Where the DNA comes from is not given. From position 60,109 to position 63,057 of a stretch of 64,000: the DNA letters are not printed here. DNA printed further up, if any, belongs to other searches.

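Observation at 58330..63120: Low-GC island carrying a two-gene operon (882-aa P-loop NTPase plus about 586-aa MBL-fold hydrolase) with no recognisable described family: candidate novel defence-like system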

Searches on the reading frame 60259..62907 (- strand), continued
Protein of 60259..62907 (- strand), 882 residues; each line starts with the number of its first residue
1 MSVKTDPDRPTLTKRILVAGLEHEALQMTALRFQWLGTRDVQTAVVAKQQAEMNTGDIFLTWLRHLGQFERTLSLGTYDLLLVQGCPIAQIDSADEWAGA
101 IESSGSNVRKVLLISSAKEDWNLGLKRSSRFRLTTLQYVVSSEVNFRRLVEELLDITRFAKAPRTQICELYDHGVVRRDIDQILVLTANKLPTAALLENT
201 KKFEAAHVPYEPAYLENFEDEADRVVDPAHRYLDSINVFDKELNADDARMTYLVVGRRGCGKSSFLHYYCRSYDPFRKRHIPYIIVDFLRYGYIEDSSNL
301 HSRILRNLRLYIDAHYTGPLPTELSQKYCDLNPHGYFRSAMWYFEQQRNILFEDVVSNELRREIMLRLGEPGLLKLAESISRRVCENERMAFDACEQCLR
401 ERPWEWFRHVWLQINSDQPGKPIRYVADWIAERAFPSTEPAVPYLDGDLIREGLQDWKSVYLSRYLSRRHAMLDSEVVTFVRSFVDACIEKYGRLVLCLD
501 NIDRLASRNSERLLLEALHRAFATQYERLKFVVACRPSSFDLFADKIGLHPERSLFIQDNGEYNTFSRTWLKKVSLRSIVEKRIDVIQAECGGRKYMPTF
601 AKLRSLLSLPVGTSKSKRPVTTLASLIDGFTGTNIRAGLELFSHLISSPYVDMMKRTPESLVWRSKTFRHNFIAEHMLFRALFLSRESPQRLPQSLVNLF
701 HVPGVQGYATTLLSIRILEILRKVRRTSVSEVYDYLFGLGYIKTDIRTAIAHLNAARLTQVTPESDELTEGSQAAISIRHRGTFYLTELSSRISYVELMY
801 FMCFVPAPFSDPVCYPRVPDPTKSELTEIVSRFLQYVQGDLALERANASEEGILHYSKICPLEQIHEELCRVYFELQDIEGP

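Call 63: find_encoding_contigs(protein=P0013, flank=10000, max_places=2)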
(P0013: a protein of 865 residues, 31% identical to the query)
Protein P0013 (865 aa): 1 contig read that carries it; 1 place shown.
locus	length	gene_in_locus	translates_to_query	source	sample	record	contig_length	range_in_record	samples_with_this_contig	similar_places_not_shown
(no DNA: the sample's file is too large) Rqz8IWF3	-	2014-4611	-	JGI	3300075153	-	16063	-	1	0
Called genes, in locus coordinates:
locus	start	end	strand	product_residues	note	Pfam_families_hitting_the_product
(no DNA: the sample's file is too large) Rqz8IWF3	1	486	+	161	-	?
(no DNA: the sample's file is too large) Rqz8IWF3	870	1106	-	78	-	-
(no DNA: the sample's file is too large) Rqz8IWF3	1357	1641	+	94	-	-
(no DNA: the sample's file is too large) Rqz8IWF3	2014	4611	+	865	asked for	-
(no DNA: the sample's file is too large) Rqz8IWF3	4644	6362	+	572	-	PF00753:Lactamase_B (faint), PF23023:Anti-Pycsar_Apyc1, PF12706:Lactamase_B_2 (weak)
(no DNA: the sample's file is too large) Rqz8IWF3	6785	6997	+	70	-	-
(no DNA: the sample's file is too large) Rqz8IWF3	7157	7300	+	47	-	-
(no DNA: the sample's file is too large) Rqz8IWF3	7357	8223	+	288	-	PF01904:DUF72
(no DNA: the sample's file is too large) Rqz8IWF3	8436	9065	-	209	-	-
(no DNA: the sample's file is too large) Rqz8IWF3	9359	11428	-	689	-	PF07488:Glyco_hydro_67M, PF07477:Glyco_hydro_67C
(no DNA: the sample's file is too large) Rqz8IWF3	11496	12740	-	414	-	PF04055:Radical_SAM, PF13186:SPASM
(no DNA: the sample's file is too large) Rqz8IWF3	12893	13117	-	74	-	PF14451:Ub-Mut7C (weak)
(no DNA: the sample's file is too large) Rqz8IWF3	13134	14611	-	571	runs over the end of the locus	PF02730:AFOR_N, PF01314:AFOR_C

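Call 64: find_encoding_contigs(protein=P0016, flank=10000, max_places=2)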
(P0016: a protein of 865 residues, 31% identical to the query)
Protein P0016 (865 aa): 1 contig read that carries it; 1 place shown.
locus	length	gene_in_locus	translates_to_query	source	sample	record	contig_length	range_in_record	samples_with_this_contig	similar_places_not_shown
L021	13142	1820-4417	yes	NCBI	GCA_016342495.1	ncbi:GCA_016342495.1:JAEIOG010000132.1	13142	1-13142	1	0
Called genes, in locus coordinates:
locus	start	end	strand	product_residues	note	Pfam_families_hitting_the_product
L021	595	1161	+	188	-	PF08378:NERD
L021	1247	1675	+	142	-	-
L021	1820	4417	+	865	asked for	-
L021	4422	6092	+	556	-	PF00753:Lactamase_B, PF12706:Lactamase_B_2, PF23023:Anti-Pycsar_Apyc1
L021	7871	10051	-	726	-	PF01755:Glyco_transf_25, PF00722:Glyco_hydro_16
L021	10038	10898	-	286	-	PF04488:Gly_transf_sug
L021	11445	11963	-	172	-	-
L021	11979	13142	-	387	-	?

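Call 71: search_protein_families(library=pfam, proteins=[P0028, P0036, P0026, P0025, L020:12684-14330:+, L021:595-1161:+, L021:1247-1675:+, P0016, P0013], max_evalue=0.1)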
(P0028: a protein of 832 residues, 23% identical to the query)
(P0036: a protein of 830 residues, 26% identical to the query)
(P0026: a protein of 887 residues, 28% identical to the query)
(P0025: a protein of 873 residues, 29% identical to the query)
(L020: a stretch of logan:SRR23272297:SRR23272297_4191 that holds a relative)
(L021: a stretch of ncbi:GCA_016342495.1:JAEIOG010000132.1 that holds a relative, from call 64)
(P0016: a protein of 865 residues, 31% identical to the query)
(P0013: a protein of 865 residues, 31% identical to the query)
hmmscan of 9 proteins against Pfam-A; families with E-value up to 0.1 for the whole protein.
P0028 (832 aa): 13 families
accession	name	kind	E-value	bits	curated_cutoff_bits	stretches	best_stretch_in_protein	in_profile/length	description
PF13401.12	AAA_22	-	0.00017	22.3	27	1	297-469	7-121/130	AAA domain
PF13173.12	AAA_14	-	0.00076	19.9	27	1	296-342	3-46/129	AAA domain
PF13191.12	AAA_16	-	0.001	20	32.6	1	296-464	25-164/167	AAA ATPase domain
PF00735.24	Septin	-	0.0028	17.4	26.2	1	298-325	7-34/280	Septin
PF20720.3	nSTAND3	-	0.0039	17.4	27.2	0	289-316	11-38/155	Novel STAND NTPase 3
PF01637.24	ATPase_2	-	0.0082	16.4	33.2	1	284-450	7-128/225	ATPase domain predominantly from Archaea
PF13588.12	HSDR_N_2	-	0.0084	16.6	25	1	101-135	62-96/110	Type I restriction enzyme R protein N terminus (HSDR_N)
PF25199.1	nSTAND_NTPase5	-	0.012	15.8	34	0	425-474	93-136/145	Novel STAND NTPase 5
PF05729.18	NACHT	-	0.032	14.5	26.7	0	297-331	2-37/167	NACHT domain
PF13238.12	AAA_18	-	0.038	14.9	29.4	0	298-314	1-17/128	AAA domain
PF01580.24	FtsK_SpoIIIE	-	0.062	13.2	24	0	271-318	16-62/221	FtsK/SpoIIIE family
PF02367.23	TsaE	-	0.072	13.5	26.6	0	270-318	3-44/128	Threonylcarbamoyl adenosine biosynthesis protein TsaE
PF12775.13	AAA_7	-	0.073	13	25.8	0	290-321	28-58/181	P-loop containing dynein motor region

P0036 (830 aa): 10 families
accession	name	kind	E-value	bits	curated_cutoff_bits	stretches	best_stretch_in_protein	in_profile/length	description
PF13401.12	AAA_22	-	1.7e-05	25.6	27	1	298-458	7-106/130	AAA domain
PF13191.12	AAA_16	-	0.00015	22.7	32.6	1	299-460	27-160/167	AAA ATPase domain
PF13173.12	AAA_14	-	0.00062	20.2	27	1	298-356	4-58/129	AAA domain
PF01637.24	ATPase_2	-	0.005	17.1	33.2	1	291-445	15-123/225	ATPase domain predominantly from Archaea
PF13588.12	HSDR_N_2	-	0.0056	17.2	25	1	100-135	61-96/110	Type I restriction enzyme R protein N terminus (HSDR_N)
PF13479.12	AAA_24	-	0.0065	16.8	27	1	298-379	4-78/195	AAA domain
PF05729.18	NACHT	-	0.012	15.8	26.7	0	298-324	2-28/167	NACHT domain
PF01580.24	FtsK_SpoIIIE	-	0.039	13.8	24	1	287-319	30-62/221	FtsK/SpoIIIE family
PF25199.1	nSTAND_NTPase5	-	0.048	13.9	34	0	277-312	26-57/145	Novel STAND NTPase 5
PF00931.28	NB-ARC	-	0.075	12.7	23.5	0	290-328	12-51/248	NB-ARC domain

P0026 (887 aa): 13 families
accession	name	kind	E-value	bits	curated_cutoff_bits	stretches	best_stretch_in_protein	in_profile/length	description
PF13401.12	AAA_22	-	2.1e-06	28.5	27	1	257-298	4-40/130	AAA domain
PF13191.12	AAA_16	-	3.2e-05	24.9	32.6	1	260-284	26-50/167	AAA ATPase domain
PF13173.12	AAA_14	-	0.0004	20.8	27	1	260-308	4-46/129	AAA domain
PF01637.24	ATPase_2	-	0.00049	20.4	33.2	1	245-319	7-78/225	ATPase domain predominantly from Archaea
PF24883.2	NPHP3_N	-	0.0025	18.5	24.8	0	260-301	24-62/164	Nephrocystin 3, N-terminal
PF05729.18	NACHT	-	0.0028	18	26.7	1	260-332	2-71/167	NACHT domain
PF24389.1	ORC-CDC6-like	-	0.016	14.4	27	1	258-278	32-52/571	ORC-CDC6-like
PF00005.33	ABC_tran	-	0.022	15.8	25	0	260-284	13-37/137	ABC transporter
PF00503.26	G-alpha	-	0.056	13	48.8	0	258-366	21-116/333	G-protein alpha subunit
PF13479.12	AAA_24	-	0.063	13.6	27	0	259-284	3-27/195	AAA domain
PF20720.3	nSTAND3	-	0.063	13.4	27.2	0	255-283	14-42/155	Novel STAND NTPase 3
PF25199.1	nSTAND_NTPase5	-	0.064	13.5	34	0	259-278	42-61/145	Novel STAND NTPase 5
PF09090.17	MIF4G_like_2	-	0.08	12.8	22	0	714-765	77-128/263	MIF4G like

P0025 (873 aa): 7 families
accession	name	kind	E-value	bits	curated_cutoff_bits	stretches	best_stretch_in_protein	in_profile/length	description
PF13191.12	AAA_16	-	4.7e-07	30.9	32.6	1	253-490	26-143/167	AAA ATPase domain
PF13401.12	AAA_22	-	4.9e-07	30.6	27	1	438-526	47-124/130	AAA domain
PF24883.2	NPHP3_N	-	0.00053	20.6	24.8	1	255-293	26-61/164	Nephrocystin 3, N-terminal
PF00005.33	ABC_tran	-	0.014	16.4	25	1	253-280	13-40/137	ABC transporter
PF01637.24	ATPase_2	-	0.017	15.3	33.2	0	239-311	8-77/225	ATPase domain predominantly from Archaea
PF20720.3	nSTAND3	-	0.019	15.1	27.2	0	254-314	20-70/155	Novel STAND NTPase 3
PF01580.24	FtsK_SpoIIIE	-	0.081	12.8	24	0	254-282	42-70/221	FtsK/SpoIIIE family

L020:12684-14330:+ (549 aa): 1 family
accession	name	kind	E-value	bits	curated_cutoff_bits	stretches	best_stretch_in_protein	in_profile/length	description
PF16951.10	MaAIMP_sms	-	0.071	13.3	26.2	0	161-185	2-26/60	Putative methionine and alanine importer, small subunit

L021:595-1161:+ (188 aa): 1 family
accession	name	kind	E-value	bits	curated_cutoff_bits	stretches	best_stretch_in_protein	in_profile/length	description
PF08378.17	NERD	-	1.1e-26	93.9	22.1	1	37-151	1-111/111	Nuclease-related domain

L021:1247-1675:+ (142 aa): 0 families

P0016 (865 aa): 3 families
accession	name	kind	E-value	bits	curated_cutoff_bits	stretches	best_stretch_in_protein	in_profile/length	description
PF13191.12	AAA_16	-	0.00012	23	32.6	0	458-513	92-147/167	AAA ATPase domain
PF13401.12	AAA_22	-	0.0016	19.2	27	0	470-525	54-106/130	AAA domain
PF12775.13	AAA_7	-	0.052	13.5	25.8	0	244-289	28-70/181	P-loop containing dynein motor region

P0013 (865 aa): 6 families
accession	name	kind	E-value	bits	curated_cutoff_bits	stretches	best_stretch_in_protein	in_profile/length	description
PF13401.12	AAA_22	-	0.0005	20.8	27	0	231-269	8-43/130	AAA domain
PF13191.12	AAA_16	-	0.0009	20.2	32.6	0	231-254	27-50/167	AAA ATPase domain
PF13173.12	AAA_14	-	0.0041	17.6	27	1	230-271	4-41/129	AAA domain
PF05673.19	DUF815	-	0.011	15.3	23.8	1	215-254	40-79/249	Protein of unknown function (DUF815)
PF24408.1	wHTH-Calcineurin_assc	-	0.044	14.1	27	0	283-318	11-50/56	wHTH-Calcineurin_assc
PF00004.35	AAA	-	0.051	14.5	21.2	0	231-259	1-30/131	ATPase family associated with various cellular activities (AAA)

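Call 88: search_protein_families(library=padloc, proteins=[P0028, P0036, P0026, P0025, L020:12684-14330:+, P0016, P0013, P0011, L021:4422-6092:+], max_evalue=0.1)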
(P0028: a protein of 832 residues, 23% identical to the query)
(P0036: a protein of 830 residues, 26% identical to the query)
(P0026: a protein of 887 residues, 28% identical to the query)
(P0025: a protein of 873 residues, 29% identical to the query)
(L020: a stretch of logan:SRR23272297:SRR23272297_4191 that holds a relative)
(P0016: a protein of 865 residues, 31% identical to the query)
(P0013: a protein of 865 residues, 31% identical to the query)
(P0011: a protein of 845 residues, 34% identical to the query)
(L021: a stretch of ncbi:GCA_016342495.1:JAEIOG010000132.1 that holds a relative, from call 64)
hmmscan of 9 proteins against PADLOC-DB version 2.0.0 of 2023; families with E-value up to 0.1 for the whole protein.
P0028 (832 aa): 3 families
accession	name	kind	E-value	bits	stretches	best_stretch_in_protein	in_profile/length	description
PDLC03188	Specificity_I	-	0.0041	14.1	1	91-206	285-403/458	Type I specificity subunit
PDLC04140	mad8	-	0.0063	14.1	1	295-343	27-67/314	mads_8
PDLC01994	RtcR_PspF1--CARF_AAA_HTH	-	0.018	12.1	1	285-316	171-202/468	-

P0036 (830 aa): 1 family
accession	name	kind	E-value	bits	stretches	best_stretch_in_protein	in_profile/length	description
PDLC04140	mad8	-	0.002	15.7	1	282-408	14-107/314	mads_8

P0026 (887 aa): 2 families
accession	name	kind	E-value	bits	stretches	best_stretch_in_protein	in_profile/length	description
PDLC04140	mad8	-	0.00018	19.2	1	257-397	26-131/314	mads_8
PDLC05030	PDC-S49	-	0.028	11.1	0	256-281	18-43/629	-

P0025 (873 aa): 2 families
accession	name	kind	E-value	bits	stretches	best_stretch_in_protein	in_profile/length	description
PDLC04140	mad8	-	0.0015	16.1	1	248-494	24-206/314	mads_8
PDLC04787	PDC-S01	-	0.002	15.1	1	247-312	23-88/412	-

L020:12684-14330:+ (549 aa): 0 families

P0016 (865 aa): 0 families

P0013 (865 aa): 0 families

P0011 (845 aa): 1 family
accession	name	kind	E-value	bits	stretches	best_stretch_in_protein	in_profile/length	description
PDLC04140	mad8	-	0.018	12.5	1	233-452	31-181/314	mads_8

L021:4422-6092:+ (556 aa): 0 families

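Call 90: predict_structure(alignment_id=A3)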
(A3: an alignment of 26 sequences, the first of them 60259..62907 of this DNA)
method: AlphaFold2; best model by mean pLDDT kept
length: 882 residues; sequences in the alignment: 26
mean_pLDDT: 78.3   pTM: 0.72
mean pLDDT of the five models: 78.3, 77.9, 76.1, 75.5, 75.3
residues with pLDDT >= 90: 277; 70-90: 359; 50-70: 181; < 50: 65
segments of 3 or more residues with pLDDT < 50: 1-12, 47-53, 120-125, 293-299, 317-320, 322-333, 550-563
pLDDT, mean of each block of 10 residues (from residue 1): 31 66 69 58 50 51 58 62 69 65 69 68 53 74 66 61 81 67 91 89 93 93 84 93 81 90 94 93 87 47 71 60 46 57 80 86 77 78 80 90 90 66 87 80 81 90 87 85 93 93 69 79 80 86 62 37 67 95 93 85 89 69 93 93 89 73 60 87 77 85 89 97 93 94 93 90 69 87 94 92 87 83 85 88 88 92 89 83 61
secondary structure, 60 per line:
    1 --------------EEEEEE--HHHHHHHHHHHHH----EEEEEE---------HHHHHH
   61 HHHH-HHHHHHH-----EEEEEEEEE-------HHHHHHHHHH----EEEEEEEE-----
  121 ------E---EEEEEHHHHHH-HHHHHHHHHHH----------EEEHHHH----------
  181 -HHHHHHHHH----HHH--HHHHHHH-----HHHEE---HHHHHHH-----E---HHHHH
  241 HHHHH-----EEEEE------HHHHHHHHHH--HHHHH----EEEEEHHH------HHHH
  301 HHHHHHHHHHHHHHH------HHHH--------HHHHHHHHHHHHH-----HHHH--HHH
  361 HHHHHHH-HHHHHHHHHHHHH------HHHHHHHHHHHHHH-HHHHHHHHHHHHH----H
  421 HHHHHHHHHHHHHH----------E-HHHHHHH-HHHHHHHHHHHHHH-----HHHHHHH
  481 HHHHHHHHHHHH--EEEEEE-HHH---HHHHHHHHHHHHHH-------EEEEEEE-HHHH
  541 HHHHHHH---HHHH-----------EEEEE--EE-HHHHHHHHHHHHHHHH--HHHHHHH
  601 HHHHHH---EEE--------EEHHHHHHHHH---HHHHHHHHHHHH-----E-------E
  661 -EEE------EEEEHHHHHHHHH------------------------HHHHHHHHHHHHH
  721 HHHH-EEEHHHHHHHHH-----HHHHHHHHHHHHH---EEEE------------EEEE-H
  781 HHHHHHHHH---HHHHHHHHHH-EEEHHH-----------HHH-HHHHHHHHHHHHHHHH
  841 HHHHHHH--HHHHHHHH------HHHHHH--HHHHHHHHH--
elements in order (helices of 4 or more, strands of 3 or more residues): E15-20 H23-35 E40-45 H55-64 H66-72 E78-86 H94-103 E108-115 E131-135 H136-141 H143-153 E164-166 H167-170 H182-190 H200-206 H220-226 H236-245 E251-255 H262-271 H274-278 E283-287 H297-315 H322-325 H334-346 H352-355 H358-367 H369-381 H388-401 H403-415 H420-434 H447-453 H455-468 H474-492 E495-500 H508-521 E529-535 H537-547 H551-554 E566-570 H576-591 H594-606 E610-612 H623-631 H635-646 E662-664 E671-674 H675-683 H708-724 E726-728 H729-737 H743-755 E759-762 E775-778 H780-789 H793-802 E804-806 H825-847 H850-857 H864-869 H872-880

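Call 112: fold_search(model_id=the predicted structure, library=viral)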
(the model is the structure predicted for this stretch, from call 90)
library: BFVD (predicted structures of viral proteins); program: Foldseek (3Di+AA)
matches with E <= 10: 536; with E <= 0.001: 1
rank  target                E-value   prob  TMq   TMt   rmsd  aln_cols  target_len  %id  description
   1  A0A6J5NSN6            4.7e-04  0.85  0.12  0.15  29.4       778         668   11  Lysozyme [uncultured Caudovirales phage]
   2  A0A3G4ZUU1            8.8e-03  0.21  0.08  0.10  42.0       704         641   12  Uncharacterized protein [Edafosvirus sp.]
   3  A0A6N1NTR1            9.6e-03  0.35  0.08  0.10  34.8       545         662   10  Uncharacterized protein [Tupanvirus soda lake]
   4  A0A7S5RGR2            1.1e-02  0.28  0.13  0.11  34.9      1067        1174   10  (no name in the UniProt tables at hand)
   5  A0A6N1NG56            1.4e-02  0.35  0.09  0.12  27.0       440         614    9  Vesicle-fusion atpase [Tupanvirus deep ocean]
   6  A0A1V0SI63            2.3e-02  0.20  0.11  0.13  38.3      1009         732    8  Uncharacterized protein [Klosneuvirus KNV1]
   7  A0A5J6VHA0            3.8e-02  0.98  0.13  0.25  19.1       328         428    9  KAP family P-loop domain protein [Megaviridae environmental sample]
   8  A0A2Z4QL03            4.0e-02  0.12  0.09  0.11  27.1       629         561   12  Uncharacterized protein [Torrey Pines virus]
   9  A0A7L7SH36            8.1e-02  0.99  0.11  0.48   6.6       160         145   15  Deoxyuridine triphosphatase [Gordonia phage Archimedes]
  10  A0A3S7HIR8            1.8e-01  0.20  0.08  0.11  26.6       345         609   12  (no name in the UniProt tables at hand)
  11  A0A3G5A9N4            1.8e-01  0.08  0.08  0.11  37.6       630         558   11  Uncharacterized protein [Hyperionvirus sp.]
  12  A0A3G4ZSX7            1.9e-01  0.06  0.07  0.07  31.5       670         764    7  Superfamily II DNA or RNA helicase [Terrestrivirus sp.]
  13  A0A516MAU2            2.0e-01  0.92  0.11  0.33   7.0       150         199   12  (no name in the UniProt tables at hand)
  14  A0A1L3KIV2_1          2.1e-01  0.07  0.10  0.07  36.1       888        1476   10  (no name in the UniProt tables at hand)
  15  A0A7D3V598            2.2e-01  0.09  0.09  0.14  23.7       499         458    7  Uncharacterized protein [Fadolivirus FV1/VV64]
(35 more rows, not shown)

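Call 113: search_dna_similar(query=window:60259-62907:-, collection=plasmids, mode=protein, max_evalue=0.001, max_rows=15)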
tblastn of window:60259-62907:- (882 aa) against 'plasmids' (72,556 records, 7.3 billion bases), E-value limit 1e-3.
No match.

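Call 114: search_dna_similar(query=P0026, collection=plasmids, mode=protein, max_evalue=0.001, max_rows=15)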
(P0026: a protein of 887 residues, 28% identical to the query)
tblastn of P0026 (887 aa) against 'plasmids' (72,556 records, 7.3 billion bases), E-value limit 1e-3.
No match.
